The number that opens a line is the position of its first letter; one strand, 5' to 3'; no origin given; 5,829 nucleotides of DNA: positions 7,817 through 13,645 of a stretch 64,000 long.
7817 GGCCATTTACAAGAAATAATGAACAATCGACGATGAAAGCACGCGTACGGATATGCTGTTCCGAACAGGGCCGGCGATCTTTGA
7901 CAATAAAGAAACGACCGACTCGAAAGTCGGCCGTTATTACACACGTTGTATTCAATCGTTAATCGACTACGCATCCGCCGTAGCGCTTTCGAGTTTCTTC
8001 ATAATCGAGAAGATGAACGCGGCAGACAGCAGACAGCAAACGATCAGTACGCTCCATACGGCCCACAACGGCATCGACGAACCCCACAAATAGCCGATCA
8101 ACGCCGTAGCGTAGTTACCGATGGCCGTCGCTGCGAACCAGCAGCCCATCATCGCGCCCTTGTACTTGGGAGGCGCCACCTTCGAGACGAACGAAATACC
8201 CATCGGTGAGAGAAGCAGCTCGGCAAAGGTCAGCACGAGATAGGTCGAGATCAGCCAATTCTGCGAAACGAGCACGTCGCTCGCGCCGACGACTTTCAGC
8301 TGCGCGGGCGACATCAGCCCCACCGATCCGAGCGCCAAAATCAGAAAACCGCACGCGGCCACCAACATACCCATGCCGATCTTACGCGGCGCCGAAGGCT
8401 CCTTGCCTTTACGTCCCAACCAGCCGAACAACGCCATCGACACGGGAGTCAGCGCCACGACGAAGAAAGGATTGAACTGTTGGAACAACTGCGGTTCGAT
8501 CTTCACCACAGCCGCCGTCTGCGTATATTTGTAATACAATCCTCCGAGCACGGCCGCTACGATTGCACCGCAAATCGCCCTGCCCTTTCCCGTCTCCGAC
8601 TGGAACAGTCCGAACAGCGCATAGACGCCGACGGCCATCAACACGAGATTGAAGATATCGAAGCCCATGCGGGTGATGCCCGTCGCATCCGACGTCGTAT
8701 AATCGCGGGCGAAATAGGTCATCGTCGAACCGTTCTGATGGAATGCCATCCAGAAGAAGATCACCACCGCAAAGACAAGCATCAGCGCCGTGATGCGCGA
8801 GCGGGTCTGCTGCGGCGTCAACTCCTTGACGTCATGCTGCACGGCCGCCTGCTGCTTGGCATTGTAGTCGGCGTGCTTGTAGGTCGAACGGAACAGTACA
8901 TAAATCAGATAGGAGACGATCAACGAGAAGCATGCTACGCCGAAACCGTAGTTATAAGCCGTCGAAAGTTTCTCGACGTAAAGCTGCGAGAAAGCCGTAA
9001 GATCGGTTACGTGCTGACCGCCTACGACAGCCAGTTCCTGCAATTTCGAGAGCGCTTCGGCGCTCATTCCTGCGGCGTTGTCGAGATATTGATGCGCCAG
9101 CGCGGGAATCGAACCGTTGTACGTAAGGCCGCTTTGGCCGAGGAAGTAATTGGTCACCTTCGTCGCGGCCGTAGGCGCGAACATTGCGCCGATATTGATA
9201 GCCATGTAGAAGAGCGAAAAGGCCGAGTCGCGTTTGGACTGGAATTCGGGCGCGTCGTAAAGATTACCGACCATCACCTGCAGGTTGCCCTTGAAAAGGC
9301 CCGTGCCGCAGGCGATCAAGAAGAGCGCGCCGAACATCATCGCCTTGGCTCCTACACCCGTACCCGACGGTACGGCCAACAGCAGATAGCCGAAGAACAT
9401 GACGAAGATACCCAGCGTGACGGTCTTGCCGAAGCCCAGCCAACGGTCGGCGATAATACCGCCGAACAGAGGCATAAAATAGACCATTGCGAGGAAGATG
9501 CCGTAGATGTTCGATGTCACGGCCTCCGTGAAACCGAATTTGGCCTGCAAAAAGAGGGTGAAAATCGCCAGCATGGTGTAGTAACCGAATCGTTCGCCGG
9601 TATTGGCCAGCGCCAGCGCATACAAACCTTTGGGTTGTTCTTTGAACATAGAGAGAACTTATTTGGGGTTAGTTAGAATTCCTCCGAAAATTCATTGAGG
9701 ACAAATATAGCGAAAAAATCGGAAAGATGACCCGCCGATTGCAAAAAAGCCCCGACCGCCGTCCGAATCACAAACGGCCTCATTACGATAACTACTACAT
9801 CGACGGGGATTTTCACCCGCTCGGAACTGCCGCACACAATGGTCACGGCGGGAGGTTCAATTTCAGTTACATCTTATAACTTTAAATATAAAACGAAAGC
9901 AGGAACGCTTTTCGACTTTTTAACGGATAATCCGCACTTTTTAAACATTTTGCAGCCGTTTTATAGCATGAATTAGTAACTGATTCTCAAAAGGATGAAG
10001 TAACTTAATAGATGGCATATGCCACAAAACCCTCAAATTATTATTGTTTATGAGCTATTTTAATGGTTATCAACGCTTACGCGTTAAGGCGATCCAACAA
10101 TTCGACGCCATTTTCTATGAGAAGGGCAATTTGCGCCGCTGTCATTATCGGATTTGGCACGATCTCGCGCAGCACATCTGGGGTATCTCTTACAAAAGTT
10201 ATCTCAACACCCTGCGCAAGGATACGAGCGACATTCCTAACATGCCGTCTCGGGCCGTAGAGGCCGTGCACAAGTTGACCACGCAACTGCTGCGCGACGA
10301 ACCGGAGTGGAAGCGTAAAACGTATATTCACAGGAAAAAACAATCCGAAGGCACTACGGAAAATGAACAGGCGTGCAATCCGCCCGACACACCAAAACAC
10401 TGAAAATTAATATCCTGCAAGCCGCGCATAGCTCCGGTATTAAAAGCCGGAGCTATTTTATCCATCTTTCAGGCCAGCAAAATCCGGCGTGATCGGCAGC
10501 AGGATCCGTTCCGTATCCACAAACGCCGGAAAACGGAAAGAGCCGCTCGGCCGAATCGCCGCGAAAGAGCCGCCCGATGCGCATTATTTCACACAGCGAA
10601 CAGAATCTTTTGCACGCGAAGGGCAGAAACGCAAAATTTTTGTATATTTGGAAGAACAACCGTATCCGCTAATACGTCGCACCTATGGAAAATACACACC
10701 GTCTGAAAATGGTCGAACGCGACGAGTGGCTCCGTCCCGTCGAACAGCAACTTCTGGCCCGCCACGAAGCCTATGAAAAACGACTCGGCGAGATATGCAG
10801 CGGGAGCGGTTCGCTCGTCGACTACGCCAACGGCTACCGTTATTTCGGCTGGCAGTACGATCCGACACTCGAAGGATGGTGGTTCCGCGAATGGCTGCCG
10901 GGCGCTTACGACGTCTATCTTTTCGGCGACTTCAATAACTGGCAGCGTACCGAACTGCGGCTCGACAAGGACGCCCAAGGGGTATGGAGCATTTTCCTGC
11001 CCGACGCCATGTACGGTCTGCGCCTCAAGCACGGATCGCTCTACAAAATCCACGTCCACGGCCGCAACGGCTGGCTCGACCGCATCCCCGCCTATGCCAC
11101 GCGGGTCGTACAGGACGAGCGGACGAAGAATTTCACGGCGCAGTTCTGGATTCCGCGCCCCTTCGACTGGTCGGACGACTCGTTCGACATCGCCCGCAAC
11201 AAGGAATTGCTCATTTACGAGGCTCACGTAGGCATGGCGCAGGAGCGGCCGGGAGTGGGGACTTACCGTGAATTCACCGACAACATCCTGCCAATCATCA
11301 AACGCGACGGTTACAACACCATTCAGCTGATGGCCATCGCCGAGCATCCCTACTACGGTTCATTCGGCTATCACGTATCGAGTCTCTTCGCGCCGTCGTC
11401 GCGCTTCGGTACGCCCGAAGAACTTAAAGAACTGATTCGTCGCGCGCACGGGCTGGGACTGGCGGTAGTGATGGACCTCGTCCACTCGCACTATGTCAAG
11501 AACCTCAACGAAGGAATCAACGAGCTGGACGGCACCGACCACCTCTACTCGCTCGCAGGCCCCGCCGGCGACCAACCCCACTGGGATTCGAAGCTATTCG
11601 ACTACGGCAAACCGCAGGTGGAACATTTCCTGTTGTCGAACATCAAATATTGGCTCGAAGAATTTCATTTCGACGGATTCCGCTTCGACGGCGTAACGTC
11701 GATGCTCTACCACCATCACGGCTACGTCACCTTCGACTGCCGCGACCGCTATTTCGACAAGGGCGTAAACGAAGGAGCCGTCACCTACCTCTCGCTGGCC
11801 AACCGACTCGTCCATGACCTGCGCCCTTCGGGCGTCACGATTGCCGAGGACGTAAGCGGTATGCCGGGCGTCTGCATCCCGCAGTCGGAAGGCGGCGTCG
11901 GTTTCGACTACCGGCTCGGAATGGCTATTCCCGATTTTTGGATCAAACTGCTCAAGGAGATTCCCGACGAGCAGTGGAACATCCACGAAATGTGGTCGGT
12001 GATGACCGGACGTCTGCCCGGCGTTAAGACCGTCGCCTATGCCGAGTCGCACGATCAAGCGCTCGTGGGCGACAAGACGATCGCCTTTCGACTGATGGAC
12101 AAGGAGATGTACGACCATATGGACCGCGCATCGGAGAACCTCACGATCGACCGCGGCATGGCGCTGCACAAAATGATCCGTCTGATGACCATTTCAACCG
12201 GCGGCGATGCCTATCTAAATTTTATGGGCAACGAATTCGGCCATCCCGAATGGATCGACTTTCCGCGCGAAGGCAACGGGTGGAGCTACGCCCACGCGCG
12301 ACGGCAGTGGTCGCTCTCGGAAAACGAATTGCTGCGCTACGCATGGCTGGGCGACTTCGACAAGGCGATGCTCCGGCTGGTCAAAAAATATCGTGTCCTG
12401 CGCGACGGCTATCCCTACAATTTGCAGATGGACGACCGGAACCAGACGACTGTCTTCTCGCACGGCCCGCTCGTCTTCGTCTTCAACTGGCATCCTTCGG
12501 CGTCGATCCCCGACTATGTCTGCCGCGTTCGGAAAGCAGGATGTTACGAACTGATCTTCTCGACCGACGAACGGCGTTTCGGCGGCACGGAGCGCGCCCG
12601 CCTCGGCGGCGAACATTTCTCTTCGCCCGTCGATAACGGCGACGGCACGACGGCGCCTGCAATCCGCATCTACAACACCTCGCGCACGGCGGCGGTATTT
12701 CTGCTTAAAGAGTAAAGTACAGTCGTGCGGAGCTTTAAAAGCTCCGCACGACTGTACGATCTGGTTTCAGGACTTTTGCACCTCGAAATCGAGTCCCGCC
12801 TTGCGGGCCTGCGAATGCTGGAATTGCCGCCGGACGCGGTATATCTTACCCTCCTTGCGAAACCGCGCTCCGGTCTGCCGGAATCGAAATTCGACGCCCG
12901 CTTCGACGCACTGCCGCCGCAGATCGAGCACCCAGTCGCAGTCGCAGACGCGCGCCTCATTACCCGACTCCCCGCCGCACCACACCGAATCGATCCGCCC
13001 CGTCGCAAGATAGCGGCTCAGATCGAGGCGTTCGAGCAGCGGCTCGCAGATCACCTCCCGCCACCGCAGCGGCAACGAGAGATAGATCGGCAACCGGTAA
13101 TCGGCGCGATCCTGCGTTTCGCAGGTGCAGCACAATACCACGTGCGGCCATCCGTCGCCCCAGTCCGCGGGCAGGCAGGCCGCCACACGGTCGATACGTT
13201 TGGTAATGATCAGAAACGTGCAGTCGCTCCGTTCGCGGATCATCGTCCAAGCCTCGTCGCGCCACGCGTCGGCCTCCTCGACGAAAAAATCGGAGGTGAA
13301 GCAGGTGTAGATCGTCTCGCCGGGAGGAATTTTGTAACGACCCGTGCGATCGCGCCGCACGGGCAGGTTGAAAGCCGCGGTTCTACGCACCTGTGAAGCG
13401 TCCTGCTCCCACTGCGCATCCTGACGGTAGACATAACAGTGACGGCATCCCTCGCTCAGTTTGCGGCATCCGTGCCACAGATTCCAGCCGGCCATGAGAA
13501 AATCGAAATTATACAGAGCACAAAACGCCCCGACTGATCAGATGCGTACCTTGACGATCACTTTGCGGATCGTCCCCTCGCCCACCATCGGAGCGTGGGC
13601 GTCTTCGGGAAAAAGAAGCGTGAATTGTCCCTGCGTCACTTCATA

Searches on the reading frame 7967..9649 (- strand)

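Call 73: search_protein_families(library=pfam, proteins=[window:7967-9649:-], max_evalue=0.00001)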
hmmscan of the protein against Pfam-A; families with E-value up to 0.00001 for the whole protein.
window:7967-9649:- (560 aa): 2 families
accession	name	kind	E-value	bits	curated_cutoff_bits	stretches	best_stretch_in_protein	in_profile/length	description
PF00854.27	PTR2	-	4.1e-47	161.4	27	2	382-518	239-375/392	POT family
PF07690.21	MFS_1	-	3.3e-14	53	33.4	1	13-169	2-148/347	Major Facilitator Superfamily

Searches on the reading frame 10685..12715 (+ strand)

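Call 73: search_protein_families(library=pfam, proteins=[window:10685-12715:+], max_evalue=0.00001)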
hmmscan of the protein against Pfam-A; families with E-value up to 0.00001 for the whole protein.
window:10685-12715:+ (676 aa): 3 families
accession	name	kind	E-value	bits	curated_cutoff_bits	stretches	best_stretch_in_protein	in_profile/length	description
PF02922.24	CBM_48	-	2.7e-16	60.1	22.4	1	54-138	2-83/83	Carbohydrate-binding module 48 (Isoamylase N-terminal domain)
PF00128.31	Alpha-amylase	-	2.3e-11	44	22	1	202-272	25-94/446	Alpha amylase, catalytic domain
PF02806.24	Alpha-amylase_C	-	5.4e-09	36.7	21.2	1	582-672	5-92/95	Alpha amylase, C-terminal all-beta domain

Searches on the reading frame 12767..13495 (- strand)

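Call 35: search_protein_families(library=pfam, proteins=[window:12767-13495:-], max_evalue=0.001)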
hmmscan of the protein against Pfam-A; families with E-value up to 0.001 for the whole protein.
window:12767-13495:- (242 aa): 1 family
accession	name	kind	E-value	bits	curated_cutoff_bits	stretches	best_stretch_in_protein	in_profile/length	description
PF07505.17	DUF5131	-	1.2e-41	143.3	28.9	1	3-215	10-222/243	Protein of unknown function (DUF5131)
